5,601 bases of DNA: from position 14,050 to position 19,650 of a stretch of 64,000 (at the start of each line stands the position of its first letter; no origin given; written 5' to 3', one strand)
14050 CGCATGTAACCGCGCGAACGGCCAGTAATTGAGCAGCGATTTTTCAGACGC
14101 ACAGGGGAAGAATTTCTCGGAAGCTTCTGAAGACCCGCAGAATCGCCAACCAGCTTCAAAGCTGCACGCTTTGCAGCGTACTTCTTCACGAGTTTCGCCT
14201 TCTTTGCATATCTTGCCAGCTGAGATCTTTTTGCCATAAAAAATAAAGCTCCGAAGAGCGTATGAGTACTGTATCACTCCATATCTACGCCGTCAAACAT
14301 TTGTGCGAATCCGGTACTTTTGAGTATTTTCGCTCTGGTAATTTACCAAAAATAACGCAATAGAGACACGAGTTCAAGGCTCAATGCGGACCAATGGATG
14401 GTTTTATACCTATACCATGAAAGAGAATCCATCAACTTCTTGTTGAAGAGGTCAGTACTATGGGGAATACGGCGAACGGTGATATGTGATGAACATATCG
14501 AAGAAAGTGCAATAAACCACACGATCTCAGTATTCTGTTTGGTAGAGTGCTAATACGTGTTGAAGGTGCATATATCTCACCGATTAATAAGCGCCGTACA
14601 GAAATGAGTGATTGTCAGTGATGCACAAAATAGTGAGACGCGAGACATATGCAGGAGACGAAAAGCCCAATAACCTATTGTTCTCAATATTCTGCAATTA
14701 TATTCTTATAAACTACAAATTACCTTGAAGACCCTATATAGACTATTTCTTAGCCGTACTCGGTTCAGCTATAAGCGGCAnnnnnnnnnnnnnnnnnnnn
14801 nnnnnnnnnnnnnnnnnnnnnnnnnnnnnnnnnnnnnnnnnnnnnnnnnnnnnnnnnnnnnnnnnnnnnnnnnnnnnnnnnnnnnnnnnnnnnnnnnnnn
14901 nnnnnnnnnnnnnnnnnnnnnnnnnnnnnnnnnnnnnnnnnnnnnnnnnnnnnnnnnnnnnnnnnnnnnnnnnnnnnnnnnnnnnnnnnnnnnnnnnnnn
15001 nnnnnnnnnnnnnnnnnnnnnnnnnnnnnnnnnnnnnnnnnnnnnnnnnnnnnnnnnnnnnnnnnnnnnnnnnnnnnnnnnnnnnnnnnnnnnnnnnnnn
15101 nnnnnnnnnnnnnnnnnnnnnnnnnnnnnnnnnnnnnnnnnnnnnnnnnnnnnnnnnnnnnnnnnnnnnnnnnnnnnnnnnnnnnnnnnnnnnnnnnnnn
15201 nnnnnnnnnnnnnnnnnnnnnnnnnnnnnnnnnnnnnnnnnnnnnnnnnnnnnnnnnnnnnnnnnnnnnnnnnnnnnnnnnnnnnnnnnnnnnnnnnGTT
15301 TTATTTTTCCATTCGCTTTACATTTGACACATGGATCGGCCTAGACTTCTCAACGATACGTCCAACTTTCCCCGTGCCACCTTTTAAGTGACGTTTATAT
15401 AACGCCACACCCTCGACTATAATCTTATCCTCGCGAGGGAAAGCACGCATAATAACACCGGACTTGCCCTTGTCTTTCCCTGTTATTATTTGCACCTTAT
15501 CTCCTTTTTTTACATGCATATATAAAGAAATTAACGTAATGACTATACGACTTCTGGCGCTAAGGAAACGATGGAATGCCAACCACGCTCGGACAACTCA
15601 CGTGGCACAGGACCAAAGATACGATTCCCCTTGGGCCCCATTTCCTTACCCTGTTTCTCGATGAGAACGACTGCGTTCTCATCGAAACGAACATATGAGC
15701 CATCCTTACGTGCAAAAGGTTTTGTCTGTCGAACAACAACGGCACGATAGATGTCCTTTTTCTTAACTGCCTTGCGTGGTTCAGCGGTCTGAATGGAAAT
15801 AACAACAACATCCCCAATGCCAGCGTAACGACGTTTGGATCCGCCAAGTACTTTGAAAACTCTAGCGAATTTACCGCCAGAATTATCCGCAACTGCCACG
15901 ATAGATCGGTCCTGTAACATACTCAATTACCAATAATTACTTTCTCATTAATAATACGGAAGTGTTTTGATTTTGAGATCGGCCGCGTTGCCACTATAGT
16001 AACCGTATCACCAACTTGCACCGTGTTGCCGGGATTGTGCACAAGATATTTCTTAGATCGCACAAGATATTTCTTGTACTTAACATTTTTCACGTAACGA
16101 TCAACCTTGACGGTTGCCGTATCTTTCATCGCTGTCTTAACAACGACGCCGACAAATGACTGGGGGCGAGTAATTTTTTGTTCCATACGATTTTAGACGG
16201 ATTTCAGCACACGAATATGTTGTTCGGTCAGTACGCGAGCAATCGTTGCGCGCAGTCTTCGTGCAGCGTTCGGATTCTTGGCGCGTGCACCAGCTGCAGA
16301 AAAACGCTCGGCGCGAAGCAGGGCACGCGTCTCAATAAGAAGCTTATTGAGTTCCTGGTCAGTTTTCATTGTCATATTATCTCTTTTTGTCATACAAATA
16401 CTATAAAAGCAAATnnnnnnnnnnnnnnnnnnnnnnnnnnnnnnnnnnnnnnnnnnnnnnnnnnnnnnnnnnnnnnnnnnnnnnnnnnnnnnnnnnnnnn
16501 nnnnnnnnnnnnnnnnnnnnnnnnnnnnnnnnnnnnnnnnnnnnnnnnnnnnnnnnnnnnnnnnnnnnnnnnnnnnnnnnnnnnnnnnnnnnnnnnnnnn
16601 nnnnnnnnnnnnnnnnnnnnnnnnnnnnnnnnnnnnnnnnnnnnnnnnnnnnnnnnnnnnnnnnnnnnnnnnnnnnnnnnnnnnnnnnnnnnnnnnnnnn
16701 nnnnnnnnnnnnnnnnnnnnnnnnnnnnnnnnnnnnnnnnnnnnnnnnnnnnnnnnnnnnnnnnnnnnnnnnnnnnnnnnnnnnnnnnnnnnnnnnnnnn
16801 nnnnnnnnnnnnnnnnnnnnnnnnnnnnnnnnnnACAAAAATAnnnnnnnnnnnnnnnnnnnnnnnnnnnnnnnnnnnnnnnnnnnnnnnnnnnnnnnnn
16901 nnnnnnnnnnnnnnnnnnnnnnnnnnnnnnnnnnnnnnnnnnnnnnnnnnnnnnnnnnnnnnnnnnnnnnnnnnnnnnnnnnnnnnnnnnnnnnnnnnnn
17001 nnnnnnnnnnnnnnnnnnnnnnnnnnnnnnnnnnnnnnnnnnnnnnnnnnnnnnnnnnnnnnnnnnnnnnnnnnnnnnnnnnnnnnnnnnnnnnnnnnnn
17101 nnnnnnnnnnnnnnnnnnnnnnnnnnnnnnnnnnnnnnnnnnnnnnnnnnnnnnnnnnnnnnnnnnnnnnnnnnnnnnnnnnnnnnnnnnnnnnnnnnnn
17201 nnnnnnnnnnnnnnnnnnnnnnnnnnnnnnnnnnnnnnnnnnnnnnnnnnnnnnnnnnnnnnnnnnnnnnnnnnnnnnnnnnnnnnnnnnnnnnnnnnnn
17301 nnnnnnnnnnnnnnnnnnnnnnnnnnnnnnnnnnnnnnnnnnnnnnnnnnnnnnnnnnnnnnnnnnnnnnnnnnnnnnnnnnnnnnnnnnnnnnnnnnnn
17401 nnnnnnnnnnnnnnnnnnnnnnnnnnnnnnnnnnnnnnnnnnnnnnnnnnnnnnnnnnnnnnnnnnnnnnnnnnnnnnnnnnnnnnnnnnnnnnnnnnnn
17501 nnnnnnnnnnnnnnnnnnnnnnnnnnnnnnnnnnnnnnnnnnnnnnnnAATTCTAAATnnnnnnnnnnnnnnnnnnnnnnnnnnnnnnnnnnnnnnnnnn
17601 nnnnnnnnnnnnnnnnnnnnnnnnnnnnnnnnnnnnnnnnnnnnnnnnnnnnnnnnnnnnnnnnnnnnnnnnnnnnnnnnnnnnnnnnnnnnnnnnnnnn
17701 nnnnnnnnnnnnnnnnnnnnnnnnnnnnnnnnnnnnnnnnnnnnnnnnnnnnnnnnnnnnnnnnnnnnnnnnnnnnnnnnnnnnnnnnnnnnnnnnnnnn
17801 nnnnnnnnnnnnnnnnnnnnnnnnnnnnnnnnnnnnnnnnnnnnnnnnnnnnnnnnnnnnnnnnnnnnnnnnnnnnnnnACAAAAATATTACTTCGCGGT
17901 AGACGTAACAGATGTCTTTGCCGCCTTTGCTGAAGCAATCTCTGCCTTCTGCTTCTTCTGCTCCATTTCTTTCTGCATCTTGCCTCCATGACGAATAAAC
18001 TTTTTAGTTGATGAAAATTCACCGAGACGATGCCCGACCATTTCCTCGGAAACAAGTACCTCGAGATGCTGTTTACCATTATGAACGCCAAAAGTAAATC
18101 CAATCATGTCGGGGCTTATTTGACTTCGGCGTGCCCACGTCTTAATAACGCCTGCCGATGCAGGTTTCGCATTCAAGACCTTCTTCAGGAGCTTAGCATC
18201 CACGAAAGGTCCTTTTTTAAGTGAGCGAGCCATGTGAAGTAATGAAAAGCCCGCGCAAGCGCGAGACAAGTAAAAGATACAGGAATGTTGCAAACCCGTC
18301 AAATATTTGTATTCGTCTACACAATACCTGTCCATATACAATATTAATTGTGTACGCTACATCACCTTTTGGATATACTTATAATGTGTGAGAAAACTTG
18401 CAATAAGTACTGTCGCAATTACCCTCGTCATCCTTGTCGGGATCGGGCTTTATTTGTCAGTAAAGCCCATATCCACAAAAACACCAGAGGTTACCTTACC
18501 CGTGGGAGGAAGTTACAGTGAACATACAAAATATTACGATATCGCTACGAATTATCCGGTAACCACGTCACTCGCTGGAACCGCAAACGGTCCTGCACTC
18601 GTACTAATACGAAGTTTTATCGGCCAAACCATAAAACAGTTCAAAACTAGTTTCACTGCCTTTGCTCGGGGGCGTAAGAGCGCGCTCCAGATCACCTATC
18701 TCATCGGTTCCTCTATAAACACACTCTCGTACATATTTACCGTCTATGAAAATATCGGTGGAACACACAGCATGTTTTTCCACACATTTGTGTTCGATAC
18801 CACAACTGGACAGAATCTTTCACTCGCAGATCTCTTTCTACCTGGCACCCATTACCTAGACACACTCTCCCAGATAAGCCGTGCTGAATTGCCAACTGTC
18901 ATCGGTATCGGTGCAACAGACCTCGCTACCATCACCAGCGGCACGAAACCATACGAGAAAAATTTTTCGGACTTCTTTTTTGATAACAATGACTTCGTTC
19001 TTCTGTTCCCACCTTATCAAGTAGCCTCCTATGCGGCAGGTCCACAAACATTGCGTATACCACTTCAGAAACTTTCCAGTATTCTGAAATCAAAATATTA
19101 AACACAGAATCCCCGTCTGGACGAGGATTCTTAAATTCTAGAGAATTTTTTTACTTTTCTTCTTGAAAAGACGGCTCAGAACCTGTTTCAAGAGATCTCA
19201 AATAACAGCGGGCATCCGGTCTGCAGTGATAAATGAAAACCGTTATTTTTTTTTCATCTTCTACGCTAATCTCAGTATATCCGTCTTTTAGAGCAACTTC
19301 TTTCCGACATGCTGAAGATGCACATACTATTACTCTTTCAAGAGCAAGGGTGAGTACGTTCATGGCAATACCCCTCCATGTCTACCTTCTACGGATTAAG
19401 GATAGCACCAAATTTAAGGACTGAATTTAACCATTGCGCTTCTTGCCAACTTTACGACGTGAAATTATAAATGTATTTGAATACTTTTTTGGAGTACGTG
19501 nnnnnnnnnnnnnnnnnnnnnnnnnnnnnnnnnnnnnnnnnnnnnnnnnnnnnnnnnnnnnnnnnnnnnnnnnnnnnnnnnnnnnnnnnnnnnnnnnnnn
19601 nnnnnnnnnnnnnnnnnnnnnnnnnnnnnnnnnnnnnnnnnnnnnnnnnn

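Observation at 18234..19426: Opposite-strand RsiV-like (DUF3298) gene inside the S10 operon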

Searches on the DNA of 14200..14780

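Call 58: search_rna_families(source=window, start=14200, end=14780, threshold=evalue, max_evalue=1)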
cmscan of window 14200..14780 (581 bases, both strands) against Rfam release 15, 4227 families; matches with E-value up to 1: 0.
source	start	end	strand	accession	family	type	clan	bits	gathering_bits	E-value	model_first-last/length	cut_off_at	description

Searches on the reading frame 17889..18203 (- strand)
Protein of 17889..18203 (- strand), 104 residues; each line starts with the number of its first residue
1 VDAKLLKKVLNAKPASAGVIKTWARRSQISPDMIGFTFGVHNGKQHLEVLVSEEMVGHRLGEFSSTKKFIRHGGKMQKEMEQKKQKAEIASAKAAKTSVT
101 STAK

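Call 3: search_protein_families(library=pfam, proteins=[window:17889-18203:-], max_evalue=1)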
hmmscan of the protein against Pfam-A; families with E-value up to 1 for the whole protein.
window:17889-18203:- (104 aa): 2 families
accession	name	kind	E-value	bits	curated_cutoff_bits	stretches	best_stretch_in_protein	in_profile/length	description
PF00203.26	Ribosomal_S19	-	2.8e-27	94.8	27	1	2-72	10-81/81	Ribosomal protein S19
PF05111.17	Amelin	-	0.11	12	25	1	24-88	196-261/411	Ameloblastin precursor (Amelin)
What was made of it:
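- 17889..18233 (-): rpsS (ribosomal protein S19), first gene of the downstream transcription unit. Pfam Ribosomal_S19, E 2.8e-27 (call 3).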

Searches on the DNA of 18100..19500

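Call 41: search_rna_families(source=window, start=18100, end=19500, threshold=evalue, max_evalue=5)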
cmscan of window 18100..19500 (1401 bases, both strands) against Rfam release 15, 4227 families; matches with E-value up to 5: 8.
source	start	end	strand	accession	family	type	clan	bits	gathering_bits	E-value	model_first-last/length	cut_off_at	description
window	19104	19195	-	RF02728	HrrF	Gene; sRNA;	-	26.6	77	0.04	1-116/116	no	Haemophilus regulatory RNA responsive to iron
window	18427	18484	-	RF03735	mir-1502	Gene; miRNA;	-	23.3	66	0.67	1-59/59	no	mir-1502 microRNA precursor family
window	19232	19280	-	RF02063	STnc350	Gene; sRNA;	-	21.7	60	0.35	1-68/68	no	Salmonella enterica sRNA STnc350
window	19101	19162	-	RF01859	Phe_leader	Cis-reg; leader;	-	21.7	55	0.89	1-125/125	no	Phenylalanine leader peptide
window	19103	19156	-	RF02319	TtnuHACA12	Gene; snRNA; snoRNA; HACA-box;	-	20.8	80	4.5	1-131/131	no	Tetrahymena snoRNA TtnuHACA12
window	19114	19173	+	RF00681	mir-198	Gene; miRNA;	-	17.7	70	2.9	1-62/62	no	mir-198 microRNA precursor family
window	18423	18472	-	RF02946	cow-rumen-1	Gene; sRNA;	-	17.6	53.4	0.61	1-61/61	no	cow-rumen-1 RNA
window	19106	19180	-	RF02503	Atu_C9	Gene; sRNA;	-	11.7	40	2.2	95-192/192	no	Rhizobiales sRNA Atu_C9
